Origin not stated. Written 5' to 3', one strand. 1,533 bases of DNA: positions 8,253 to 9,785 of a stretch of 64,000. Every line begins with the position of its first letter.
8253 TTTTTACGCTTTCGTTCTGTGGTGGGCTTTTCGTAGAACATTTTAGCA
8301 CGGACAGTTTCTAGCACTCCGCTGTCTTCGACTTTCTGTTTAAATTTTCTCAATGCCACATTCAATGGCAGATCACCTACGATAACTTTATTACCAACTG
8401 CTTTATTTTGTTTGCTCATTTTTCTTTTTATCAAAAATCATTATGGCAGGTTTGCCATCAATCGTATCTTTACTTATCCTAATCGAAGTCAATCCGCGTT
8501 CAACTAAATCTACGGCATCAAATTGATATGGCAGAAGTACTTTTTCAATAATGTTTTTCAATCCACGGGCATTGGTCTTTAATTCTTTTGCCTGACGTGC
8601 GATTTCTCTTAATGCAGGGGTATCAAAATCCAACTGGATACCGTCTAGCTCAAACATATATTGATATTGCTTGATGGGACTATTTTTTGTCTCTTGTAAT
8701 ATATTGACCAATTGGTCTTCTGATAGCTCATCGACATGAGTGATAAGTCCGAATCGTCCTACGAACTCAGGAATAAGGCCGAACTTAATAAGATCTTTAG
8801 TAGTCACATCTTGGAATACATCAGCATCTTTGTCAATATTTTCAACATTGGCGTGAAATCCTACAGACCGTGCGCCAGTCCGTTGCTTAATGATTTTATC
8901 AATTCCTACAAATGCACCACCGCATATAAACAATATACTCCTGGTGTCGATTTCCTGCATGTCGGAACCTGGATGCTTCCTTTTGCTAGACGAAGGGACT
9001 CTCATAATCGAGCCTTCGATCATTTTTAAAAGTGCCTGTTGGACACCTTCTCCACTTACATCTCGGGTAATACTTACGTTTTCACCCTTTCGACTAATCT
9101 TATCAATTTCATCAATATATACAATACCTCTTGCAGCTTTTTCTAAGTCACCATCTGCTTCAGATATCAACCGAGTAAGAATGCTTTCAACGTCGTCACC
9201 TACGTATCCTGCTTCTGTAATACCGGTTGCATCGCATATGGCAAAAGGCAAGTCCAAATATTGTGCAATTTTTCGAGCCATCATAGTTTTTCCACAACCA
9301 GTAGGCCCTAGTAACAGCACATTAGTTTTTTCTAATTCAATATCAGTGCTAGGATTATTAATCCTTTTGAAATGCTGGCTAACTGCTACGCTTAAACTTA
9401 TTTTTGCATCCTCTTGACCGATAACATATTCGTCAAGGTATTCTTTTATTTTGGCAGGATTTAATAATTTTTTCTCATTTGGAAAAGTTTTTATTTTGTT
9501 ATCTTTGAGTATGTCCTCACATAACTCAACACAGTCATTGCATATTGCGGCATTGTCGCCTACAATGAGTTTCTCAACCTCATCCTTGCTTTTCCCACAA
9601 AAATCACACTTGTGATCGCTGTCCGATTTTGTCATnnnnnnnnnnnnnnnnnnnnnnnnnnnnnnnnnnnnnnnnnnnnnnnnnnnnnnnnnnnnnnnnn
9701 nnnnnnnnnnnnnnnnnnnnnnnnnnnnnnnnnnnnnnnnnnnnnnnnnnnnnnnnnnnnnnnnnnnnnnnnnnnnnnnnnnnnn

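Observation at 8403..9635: Full-length ClpX unfoldase in an early phage operon, translationally coupled to S21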

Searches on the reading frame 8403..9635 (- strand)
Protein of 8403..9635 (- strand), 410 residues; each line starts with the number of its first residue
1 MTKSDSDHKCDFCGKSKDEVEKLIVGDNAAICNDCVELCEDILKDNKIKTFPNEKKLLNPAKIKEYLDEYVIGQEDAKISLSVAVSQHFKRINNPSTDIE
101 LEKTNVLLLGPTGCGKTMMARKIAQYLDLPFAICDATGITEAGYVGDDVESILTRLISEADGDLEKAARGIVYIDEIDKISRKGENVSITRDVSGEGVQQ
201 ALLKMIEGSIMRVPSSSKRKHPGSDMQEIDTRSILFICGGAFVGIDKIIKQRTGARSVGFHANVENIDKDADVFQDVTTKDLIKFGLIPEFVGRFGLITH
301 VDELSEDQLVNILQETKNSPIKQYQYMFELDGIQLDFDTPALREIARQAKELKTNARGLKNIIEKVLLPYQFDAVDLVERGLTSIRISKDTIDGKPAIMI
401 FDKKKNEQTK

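Call 3: search_protein_families(library=pfam, proteins=[window:8403-9635:-], max_evalue=0.01)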
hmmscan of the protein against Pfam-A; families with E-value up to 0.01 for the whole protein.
window:8403-9635:- (410 aa): 16 families
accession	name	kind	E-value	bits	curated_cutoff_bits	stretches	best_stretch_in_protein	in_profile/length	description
PF07724.20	AAA_2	-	4e-30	105.5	27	1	103-295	3-163/166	AAA domain (Cdc48 subfamily)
PF06689.19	zf-C4_ClpX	-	4.5e-16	58.9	27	1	9-44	2-38/39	ClpX C4-type zinc finger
PF00004.35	AAA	-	2.4e-15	57.6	21.2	1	106-209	1-95/131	ATPase family associated with various cellular activities (AAA)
PF00493.29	MCM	-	1.5e-07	31.2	23.3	1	47-183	4-136/224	MCM P-loop domain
PF00158.32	Sigma54_activat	-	1.9e-06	28.1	20.2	1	86-183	5-108/168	Sigma-54 interaction domain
PF05496.18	RuvB_N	-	3e-06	27.5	27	1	66-187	5-103/159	Holliday junction DNA helicase RuvB P-loop domain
PF07728.20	AAA_5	-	3.8e-06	27.4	22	1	105-182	1-80/139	AAA domain (dynein-related subfamily)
PF01078.27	Mg_chelatase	-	1.9e-05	24.6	20.3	1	104-127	23-46/207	Magnesium chelatase, subunit ChlI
PF10431.15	ClpB_D2-small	-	6.8e-05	23.3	21.9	1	304-369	1-62/81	C-terminal, D2-small domain, of ClpB protein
PF13173.12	AAA_14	-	0.00022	21.7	27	1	105-192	4-86/129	AAA domain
PF14532.12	Sigma54_activ_2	-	0.00046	20.9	25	1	84-182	2-83/138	Sigma-54 interaction domain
PF13401.12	AAA_22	-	0.00048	20.9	27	1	103-180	5-96/130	AAA domain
PF20720.3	nSTAND3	-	0.0039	17.3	27.2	1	102-141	16-56/155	Novel STAND NTPase 3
PF05729.18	NACHT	-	0.0043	17.3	26.7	0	106-126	3-23/167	NACHT domain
PF01695.23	IstB_IS21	-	0.0065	16.4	24.1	0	102-125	91-114/238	IstB-like ATP binding protein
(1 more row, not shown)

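Call 5: search_dna_similar(query=window:8403-9635:-, collection=phages, mode=protein, max_rows=40)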
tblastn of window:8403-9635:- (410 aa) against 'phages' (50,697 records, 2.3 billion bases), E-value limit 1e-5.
Records with a match: 280; places in all: 280; records where one place covers at least 80% of the query: 56.
Best place of each record, by identity: <60% 280.
By first word of the organism name: Pseudomonas 95; Erwinia 50; Bacteriophage 33; Salmonella 18; Prevotella 15; Listeria 10; Proteus 10; Vibrio 9; Klebsiella 5; Escherichia 4; and 16 more.
By host as written in the record: - 47; Pseudomonas aeruginosa 38; Erwinia amylovora 30; Pseudomonas aeruginosa PAO1 16; Prevotella sp. 15; Erwinia amylovora ATCC 29780 15; Pseudomonas aeruginosa ATCC 27853 12; Listeria monocytogenes 10; and 58 more.
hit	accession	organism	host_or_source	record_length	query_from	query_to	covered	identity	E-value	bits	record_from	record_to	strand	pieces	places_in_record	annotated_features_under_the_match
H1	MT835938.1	Bacteriophage sp.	human fecal samples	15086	4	395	96%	51.6%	7e-123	397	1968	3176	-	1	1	record has no annotation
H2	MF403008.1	Agrobacterium phage Atu_ph07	Agrobacterium tumefaciens C58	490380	9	404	97%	51.0%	4e-125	404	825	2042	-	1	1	ATP-dependent Clp protease ATP-binding subunit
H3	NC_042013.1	Agrobacterium phage Atu_ph07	Agrobacterium tumefaciens C58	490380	9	404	97%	51.0%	4e-125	404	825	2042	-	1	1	ATP-dependent Clp protease ATP-binding subunit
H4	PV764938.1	Sinorhizobium phage Phosso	Sinohrizobium meliloti NRRL L-50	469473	10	401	96%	50.9%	9e-126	405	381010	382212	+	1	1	ATP-dependent Clp protease ATP-binding subunit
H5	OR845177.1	Escherichia phage EC22.5-2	Escherichia coli ATCC 25922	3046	10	409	98%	49.8%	1e-125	392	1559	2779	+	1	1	record has no annotation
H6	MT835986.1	Bacteriophage sp.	human fecal samples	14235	4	373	90%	52.5%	5e-122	395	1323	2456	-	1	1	record has no annotation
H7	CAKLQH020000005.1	Acinetobacter phage MD-2021a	not known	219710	10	395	94%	50.3%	5e-123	398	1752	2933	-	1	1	clpX: ATP-dependent specificity component of ClpP serine protease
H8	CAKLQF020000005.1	Acinetobacter phage MD-2021a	not known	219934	10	395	94%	50.3%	5e-123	398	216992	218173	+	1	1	clpX: ATP-dependent specificity component of ClpP serine protease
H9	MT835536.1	Bacteriophage sp.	human fecal samples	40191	4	397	96%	49.1%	2e-116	379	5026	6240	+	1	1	record has no annotation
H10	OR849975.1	Staphylococcus phage SA 1298 Kay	Staphylococcus aureus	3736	9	406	97%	48.3%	3e-120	382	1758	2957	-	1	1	record has no annotation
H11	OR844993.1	Staphylococcus phage SA 1306 Kay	Staphylococcus aureus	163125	9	406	97%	48.3%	1e-117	382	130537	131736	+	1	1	record has no annotation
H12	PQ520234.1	Enterococcus phage IME_EF3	-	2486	2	407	99%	47.0%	2e-121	376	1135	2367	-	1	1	record has no annotation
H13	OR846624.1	Enterococcus phage Efs 1-1-1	Enterococcus faecalis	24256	2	407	99%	47.0%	1e-115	376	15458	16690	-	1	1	record has no annotation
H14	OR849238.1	Listeria phage LM 4-14-1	Listeria monocytogenes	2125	4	405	98%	46.9%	2e-128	390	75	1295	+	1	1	record has no annotation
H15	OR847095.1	Listeria phage LM 4-11-1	Listeria monocytogenes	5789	4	405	98%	46.9%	8e-121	390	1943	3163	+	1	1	record has no annotation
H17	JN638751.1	Bacillus phage G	Bacillus megaterium str. ATCC 43725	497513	1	373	91%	50.4%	5e-114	372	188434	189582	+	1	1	258: gp258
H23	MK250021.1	Prevotella phage Lak-B2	Prevotella sp.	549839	7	367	88%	48.3%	3e-103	341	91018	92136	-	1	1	record has no annotation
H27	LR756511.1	uncultured phage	metagenomic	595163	10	373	89%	47.8%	3e-110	361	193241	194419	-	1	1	record has no annotation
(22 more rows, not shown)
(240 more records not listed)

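Call 6: search_protein_families(library=ncbifam, proteins=[window:8403-9635:-], max_evalue=0.001)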
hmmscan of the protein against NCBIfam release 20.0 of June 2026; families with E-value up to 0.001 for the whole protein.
window:8403-9635:- (410 aa): 26 families (the best 25 are shown)
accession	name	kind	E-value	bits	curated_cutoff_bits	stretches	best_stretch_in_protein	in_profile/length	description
NF003745.1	PRK05342.1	equivalog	5.5e-161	536.1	359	1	5-407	3-414/418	ATP-dependent Clp protease ATP-binding subunit ClpX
TIGR00382.1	clpX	equivalog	7.7e-153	509.4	370.75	1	1-394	1-407/414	ATP-dependent protease ATP-binding subunit ClpX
TIGR00390.1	hslU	equivalog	9.4e-55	186.3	362.45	3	59-160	2-104/441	ATP-dependent protease ATPase subunit HslU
TIGR02639.1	ClpA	equivalog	1.4e-09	36.7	993.15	1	61-142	449-526/734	ATP-dependent Clp protease ATP-binding subunit ClpA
NF041006.2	cell_div_CdvC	equivalog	1.3e-08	34.1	650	1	71-181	105-211/370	cell division protein CdvC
TIGR01243.1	CDC48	subfamily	1.4e-08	33.6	802.65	1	105-200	214-301/733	CDC48 family AAA ATPase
TIGR03346.1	chaperone_ClpB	equivalog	2.3e-08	32.9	1232.1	1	56-127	555-619/853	ATP-dependent chaperone ClpB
NF000868.0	PRK00080.1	equivalog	5.8e-08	32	282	1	64-185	21-119/330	Holliday junction branch migration DNA helicase RuvB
TIGR03345.1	VI_ClpV1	equivalog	6.4e-08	31.3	884.95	0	261-370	726-830/852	type VI secretion system ATPase TssH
NF003229.0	PRK04195.1-5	equivalog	7.3e-08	31.5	280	1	71-187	19-122/413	replication factor C large subunit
NF003069.1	PRK03992.1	subfamily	2.9e-07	30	500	1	105-190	167-246/379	proteasome-activating nucleotidase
TIGR01242.2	TIGR01242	subfamily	3.1e-07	29.7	500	1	105-204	150-240/362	proteasome-activating nucleotidase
TIGR02881.1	spore_V_K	equivalog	5.8e-07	28.8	422.95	0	104-186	43-123/261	stage V sporulation protein K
TIGR01241.2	FtsH_fam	equivalog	8.4e-07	28.1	600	1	106-185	198-272/598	ATP-dependent zinc metalloprotease FtsH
NF008004.0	PRK10733.1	equivalog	1.1e-06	26.9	1008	1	104-205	186-282/644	ATP-dependent zinc metalloprotease FtsH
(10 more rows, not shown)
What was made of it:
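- On ClpX (AAA+ unfoldase of the ClpXP protease): NF003745 scores 536.1 bits (cut-off 359) and TIGR00382 scores 509.4 bits (cut-off 370.75) (call 6).
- Checked: NCBIfam ClpX equivalogs score 536 bits (cut-off 359) and 509 bits (cut-off 371) (call 6).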

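Call 7: search_solved_structures(query=window:8403-9635:-, show_alignments=2)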
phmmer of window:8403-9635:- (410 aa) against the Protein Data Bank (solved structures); distinct sequences matched with E-value up to 0.001: 192 (the best 60 are shown).
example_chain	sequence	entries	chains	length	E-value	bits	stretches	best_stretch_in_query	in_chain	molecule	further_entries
6vfs_E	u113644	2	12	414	8.1e-125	420.2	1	4-401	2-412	ATP-dependent Clp protease ATP-binding subunit ClpX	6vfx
9ndj_F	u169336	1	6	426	5.3e-124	417.5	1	10-404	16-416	ATP-dependent Clp protease ATP-binding subunit ClpX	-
8e91_A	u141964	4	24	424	9.1e-124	416.7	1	9-408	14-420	ATP-dependent Clp protease ATP-binding subunit ClpX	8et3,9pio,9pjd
6sfw_O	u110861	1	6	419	2.6e-121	408.7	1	8-374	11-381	ATP-dependent Clp protease ATP-binding subunit ClpX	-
6wr2_A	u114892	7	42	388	5.9e-109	368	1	51-408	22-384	ATP-dependent Clp protease ATP-binding subunit ClpX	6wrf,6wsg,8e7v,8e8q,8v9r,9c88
9c87_A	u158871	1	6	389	6e-109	368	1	51-408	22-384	ATP-dependent Clp protease ATP-binding subunit ClpX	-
4i34_A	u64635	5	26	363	2e-108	366.3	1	58-408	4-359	ATP-dependent Clp protease ATP-binding subunit ClpX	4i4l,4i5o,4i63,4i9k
3hte_A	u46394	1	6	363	4.3e-108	365.1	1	58-408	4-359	ATP-dependent Clp protease ATP-binding subunit clpX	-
6po1_A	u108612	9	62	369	4.7e-108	365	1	58-408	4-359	ATP-dependent Clp protease ATP-binding subunit ClpX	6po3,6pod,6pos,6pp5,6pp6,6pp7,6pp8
3hws_A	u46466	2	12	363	4.9e-108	365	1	58-408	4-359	ATP-dependent Clp protease ATP-binding subunit clpX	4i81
8yd0_A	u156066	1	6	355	4.1e-105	355.3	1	57-393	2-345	ATP-dependent Clp protease ATP-binding subunit ClpX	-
1um8_A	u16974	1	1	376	2.3e-97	329.8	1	60-395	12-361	ATP-dependent Clp protease ATP-binding subunit clpX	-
9ykx_A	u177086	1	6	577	7.2e-85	288.7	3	93-262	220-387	ATP-dependent clpX-like chaperone, mitochondrial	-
9p9v_A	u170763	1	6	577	1.7e-84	287.5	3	93-262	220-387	ATP-dependent clpX-like chaperone, mitochondrial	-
9dvy_A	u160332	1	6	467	1.8e-84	287.4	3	93-262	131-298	ATP-dependent Clp protease ATP-binding subunit clpX-like, mitochondrial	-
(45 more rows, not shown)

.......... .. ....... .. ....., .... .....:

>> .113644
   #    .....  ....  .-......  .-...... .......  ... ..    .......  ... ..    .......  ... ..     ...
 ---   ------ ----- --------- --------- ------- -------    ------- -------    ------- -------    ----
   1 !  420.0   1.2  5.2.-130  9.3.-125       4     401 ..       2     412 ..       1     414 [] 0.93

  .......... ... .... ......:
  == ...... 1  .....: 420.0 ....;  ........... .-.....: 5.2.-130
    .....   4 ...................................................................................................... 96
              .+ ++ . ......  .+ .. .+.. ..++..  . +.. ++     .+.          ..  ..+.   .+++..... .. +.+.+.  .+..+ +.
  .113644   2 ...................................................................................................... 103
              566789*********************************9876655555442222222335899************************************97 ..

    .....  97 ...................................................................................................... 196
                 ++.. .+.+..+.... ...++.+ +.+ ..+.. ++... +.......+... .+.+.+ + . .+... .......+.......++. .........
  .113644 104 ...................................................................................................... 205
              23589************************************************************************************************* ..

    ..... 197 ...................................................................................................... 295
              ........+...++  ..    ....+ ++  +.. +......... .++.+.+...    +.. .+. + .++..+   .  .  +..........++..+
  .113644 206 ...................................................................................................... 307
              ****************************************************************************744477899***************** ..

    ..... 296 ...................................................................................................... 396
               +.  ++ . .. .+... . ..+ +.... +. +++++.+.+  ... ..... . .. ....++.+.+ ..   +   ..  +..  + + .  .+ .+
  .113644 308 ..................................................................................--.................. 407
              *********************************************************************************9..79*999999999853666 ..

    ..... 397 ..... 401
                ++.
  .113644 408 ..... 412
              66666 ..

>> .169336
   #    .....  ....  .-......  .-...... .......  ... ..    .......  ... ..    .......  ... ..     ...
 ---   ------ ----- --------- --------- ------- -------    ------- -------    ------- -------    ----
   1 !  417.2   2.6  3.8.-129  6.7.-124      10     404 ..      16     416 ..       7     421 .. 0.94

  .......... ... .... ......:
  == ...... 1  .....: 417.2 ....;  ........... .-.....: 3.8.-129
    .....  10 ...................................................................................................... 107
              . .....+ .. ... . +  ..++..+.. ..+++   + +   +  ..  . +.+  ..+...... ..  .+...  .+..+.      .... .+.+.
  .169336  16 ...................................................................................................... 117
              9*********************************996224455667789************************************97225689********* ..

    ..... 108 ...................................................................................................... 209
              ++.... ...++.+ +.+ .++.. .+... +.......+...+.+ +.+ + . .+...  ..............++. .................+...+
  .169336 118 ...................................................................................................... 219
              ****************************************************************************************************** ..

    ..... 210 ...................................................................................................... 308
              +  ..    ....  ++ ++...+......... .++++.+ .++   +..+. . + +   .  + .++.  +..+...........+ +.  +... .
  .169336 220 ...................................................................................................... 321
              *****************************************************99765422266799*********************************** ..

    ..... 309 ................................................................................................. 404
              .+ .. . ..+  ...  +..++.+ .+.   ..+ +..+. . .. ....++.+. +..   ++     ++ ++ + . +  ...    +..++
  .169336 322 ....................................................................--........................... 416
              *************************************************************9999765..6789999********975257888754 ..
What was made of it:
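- Checked: The best solved structures are ClpX chains, E = 8e-125 (call 7).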

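Call 10: find_homologous_proteins(query=window:8403-9635:-, max_evalue=1e-30)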
Query window:8403-9635:- (410 aa): 8000 proteins with E <= 1e-30 among 8000 candidates; the best 120 are listed.
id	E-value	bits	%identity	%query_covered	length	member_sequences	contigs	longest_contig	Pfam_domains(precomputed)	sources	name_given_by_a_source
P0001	1.6e-266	902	100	100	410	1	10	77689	PF00158.33,PF07724.21,PF06689.20,PF00493.30,PF00004.36,PF05496.19,PF07728.21,PF01078.28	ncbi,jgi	jgi:ATP-dependent Clp protease ATP-binding subunit ClpX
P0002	4.7e-265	897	100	100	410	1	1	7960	PF00158.33,PF07724.21,PF06689.20,PF00493.30,PF00004.36,PF05496.19,PF07728.21,PF01078.28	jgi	jgi:ATP-dependent Clp protease ATP-binding subunit ClpX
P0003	1.7e-264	895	100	100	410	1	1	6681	PF00158.33,PF07724.21,PF06689.20,PF00493.30,PF00004.36,PF05496.19,PF07728.21,PF01078.28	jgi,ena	-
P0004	4.6e-263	890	99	100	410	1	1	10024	PF00158.33,PF07724.21,PF06689.20,PF00493.30,PF00004.36,PF05496.19,PF07728.21,PF01078.28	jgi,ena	jgi:ATP-dependent Clp protease ATP-binding subunit ClpX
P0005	8.2e-263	889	99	100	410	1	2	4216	PF00158.33,PF07724.21,PF06689.20,PF00493.30,PF00004.36,PF05496.19,PF07728.21,PF01078.28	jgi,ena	jgi:ATP-dependent Clp protease ATP-binding subunit ClpX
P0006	2.4e-240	815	90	100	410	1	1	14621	PF00158.33,PF07724.21,PF06689.20,PF00493.30,PF00004.36,PF05496.19,PF07728.21,PF01078.28,PF10431.16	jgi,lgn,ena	jgi:ATP-dependent Clp protease ATP-binding subunit ClpX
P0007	4.8e-240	814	90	100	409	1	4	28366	PF00158.33,PF07724.21,PF06689.20,PF00493.30,PF00004.36,PF05496.19,PF07728.21,PF01078.28,PF10431.16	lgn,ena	-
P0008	5.0e-240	814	90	100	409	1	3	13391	PF00158.33,PF07724.21,PF06689.20,PF00493.30,PF00004.36,PF05496.19,PF07728.21,PF01078.28,PF10431.16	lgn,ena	-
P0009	1.7e-239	813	90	100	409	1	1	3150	PF00158.33,PF07724.21,PF06689.20,PF00493.30,PF00004.36,PF05496.19,PF07728.21,PF01078.28,PF10431.16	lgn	-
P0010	5.0e-239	811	89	100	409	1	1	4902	PF00158.33,PF07724.21,PF06689.20,PF00493.30,PF00004.36,PF05496.19,PF07728.21,PF01078.28,PF10431.16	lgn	-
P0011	7.5e-239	810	89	100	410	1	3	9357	PF00158.33,PF07724.21,PF06689.20,PF00493.30,PF00004.36,PF05496.19,PF07728.21,PF01078.28,PF10431.16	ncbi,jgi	jgi:ATP-dependent Clp protease ATP-binding subunit ClpX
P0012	9.8e-238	807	89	100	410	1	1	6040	PF00158.33,PF07724.21,PF06689.20,PF00493.30,PF00004.36,PF05496.19,PF07728.21,PF01078.28,PF10431.16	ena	-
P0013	9.2e-237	804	88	100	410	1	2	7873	PF00158.33,PF07724.21,PF06689.20,PF00493.30,PF00004.36,PF05496.19,PF07728.21,PF01078.28,PF10431.16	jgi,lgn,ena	-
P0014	9.9e-237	804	89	100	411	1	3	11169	PF00158.33,PF07724.21,PF06689.20,PF00493.30,PF00004.36,PF05496.19,PF07728.21,PF01078.28,PF10431.16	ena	-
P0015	1.6e-236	803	88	100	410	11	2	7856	PF00158.33,PF07724.21,PF06689.20,PF00493.30,PF00004.36,PF05496.19,PF07728.21,PF01078.28,PF10431.16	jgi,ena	jgi:ATP-dependent Clp protease ATP-binding subunit ClpX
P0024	9.7e-234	794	87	100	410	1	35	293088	PF00158.33,PF07724.21,PF06689.20,PF00493.30,PF00004.36,PF05496.19,PF07728.21,PF01078.28,PF10431.16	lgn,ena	-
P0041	2.8e-227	772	85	100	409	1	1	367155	PF00158.33,PF07724.21,PF06689.20,PF00493.30,PF00004.36,PF05496.19,PF07728.21,PF10431.16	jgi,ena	jgi:ATP-dependent Clp protease ATP-binding subunit ClpX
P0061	2.3e-221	753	83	98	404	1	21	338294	PF00158.33,PF07724.21,PF06689.20,PF00493.30,PF00004.36,PF05496.19,PF07728.21,PF01078.28,PF10431.16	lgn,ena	-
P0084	5.9e-218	742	82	100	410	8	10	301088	PF00158.33,PF07724.21,PF06689.20,PF00493.30,PF00004.36,PF05496.19,PF07728.21,PF01078.28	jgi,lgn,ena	jgi:ATP-dependent Clp protease ATP-binding subunit ClpX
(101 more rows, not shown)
